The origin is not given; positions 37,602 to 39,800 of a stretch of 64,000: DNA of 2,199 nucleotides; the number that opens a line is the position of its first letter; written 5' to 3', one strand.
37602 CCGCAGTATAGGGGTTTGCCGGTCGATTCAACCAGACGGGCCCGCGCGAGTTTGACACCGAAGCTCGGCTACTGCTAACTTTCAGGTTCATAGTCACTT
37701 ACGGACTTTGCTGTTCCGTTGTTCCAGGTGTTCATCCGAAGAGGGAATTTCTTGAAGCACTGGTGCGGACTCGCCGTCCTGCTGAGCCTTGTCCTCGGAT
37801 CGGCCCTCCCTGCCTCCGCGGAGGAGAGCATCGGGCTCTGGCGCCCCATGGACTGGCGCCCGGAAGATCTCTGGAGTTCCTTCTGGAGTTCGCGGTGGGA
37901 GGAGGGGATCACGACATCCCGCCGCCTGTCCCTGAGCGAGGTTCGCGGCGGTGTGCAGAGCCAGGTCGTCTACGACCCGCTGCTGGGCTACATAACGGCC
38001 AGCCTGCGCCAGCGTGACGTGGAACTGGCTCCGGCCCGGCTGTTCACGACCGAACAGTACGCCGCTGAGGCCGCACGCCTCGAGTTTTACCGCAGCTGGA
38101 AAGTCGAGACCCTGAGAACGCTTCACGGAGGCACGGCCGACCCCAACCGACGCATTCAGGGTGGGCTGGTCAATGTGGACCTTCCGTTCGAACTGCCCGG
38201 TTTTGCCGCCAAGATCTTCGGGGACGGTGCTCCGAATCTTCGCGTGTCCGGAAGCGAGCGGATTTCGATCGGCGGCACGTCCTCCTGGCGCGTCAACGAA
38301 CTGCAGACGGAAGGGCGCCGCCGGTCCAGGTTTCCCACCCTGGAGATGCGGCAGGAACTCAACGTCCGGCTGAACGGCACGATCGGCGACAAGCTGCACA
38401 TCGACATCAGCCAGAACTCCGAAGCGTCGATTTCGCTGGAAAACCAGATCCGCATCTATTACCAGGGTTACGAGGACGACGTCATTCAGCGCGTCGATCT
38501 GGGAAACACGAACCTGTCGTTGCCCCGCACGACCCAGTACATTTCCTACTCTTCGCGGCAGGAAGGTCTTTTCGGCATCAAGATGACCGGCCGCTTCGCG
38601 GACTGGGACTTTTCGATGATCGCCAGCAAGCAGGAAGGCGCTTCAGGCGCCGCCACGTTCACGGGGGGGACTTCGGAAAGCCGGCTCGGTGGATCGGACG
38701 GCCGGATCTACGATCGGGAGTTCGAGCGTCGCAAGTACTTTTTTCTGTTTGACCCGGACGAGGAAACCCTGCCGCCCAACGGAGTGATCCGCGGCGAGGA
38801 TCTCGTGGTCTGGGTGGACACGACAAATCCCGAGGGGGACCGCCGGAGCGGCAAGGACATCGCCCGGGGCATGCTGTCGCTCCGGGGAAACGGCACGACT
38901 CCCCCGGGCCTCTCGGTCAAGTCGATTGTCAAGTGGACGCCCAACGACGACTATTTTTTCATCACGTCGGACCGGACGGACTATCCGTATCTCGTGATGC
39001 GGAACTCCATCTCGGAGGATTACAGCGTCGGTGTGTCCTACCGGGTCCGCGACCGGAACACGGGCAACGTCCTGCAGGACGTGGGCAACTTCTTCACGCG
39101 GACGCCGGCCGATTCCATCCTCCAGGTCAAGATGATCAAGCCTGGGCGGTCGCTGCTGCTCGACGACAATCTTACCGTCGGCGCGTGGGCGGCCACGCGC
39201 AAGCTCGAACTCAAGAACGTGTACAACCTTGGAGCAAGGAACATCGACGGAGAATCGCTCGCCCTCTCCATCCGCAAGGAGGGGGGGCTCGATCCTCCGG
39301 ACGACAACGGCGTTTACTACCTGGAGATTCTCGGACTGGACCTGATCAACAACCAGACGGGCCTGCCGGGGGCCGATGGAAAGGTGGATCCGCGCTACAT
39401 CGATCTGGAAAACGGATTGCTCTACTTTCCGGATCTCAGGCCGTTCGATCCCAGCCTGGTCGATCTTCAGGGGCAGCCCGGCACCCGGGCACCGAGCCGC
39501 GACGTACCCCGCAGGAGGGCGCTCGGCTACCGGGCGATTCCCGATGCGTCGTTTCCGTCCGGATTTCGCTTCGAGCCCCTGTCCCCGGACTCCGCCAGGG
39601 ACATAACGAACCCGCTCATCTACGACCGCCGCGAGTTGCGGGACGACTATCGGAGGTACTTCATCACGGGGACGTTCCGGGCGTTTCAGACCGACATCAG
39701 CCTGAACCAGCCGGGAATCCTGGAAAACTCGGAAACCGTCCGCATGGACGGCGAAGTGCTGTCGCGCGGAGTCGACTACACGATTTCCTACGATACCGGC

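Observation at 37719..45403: Giant SprA/Sov-like outer-membrane protein translationally coupled to a glutaminyl-cyclase-like lipoprotein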

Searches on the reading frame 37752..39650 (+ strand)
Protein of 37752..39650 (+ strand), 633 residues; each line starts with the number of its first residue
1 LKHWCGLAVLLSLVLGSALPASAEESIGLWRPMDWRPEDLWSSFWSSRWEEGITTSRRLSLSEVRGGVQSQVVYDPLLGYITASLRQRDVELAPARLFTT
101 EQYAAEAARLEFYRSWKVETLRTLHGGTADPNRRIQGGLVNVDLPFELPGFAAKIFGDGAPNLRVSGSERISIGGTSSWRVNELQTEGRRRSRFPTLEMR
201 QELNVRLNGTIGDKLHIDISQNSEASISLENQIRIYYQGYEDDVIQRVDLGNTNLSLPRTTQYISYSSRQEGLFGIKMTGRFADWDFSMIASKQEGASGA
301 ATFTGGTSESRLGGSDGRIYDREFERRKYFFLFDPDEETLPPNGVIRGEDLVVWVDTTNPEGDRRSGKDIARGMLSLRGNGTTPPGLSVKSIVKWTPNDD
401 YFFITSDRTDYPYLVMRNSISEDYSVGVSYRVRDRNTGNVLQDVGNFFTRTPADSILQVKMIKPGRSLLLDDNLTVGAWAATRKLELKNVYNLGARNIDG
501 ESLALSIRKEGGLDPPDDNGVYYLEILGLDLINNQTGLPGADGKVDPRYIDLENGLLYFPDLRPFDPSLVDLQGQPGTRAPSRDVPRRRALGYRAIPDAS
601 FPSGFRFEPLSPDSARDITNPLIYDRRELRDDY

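Call 48: search_solved_structures(query=window:37752-39650:+, max_evalue=1, show_alignments=1)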
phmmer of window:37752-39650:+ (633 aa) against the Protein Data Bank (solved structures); distinct sequences matched with E-value up to 1: 2.
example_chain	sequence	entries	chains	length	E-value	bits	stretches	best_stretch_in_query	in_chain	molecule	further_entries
6h3i_A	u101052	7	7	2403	1.8e-09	39.6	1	154-330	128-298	Protein involved in gliding motility SprA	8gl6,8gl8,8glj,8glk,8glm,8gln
6h3j_A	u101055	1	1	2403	1.8e-09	39.6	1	154-330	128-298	Protein involved in gliding motility SprA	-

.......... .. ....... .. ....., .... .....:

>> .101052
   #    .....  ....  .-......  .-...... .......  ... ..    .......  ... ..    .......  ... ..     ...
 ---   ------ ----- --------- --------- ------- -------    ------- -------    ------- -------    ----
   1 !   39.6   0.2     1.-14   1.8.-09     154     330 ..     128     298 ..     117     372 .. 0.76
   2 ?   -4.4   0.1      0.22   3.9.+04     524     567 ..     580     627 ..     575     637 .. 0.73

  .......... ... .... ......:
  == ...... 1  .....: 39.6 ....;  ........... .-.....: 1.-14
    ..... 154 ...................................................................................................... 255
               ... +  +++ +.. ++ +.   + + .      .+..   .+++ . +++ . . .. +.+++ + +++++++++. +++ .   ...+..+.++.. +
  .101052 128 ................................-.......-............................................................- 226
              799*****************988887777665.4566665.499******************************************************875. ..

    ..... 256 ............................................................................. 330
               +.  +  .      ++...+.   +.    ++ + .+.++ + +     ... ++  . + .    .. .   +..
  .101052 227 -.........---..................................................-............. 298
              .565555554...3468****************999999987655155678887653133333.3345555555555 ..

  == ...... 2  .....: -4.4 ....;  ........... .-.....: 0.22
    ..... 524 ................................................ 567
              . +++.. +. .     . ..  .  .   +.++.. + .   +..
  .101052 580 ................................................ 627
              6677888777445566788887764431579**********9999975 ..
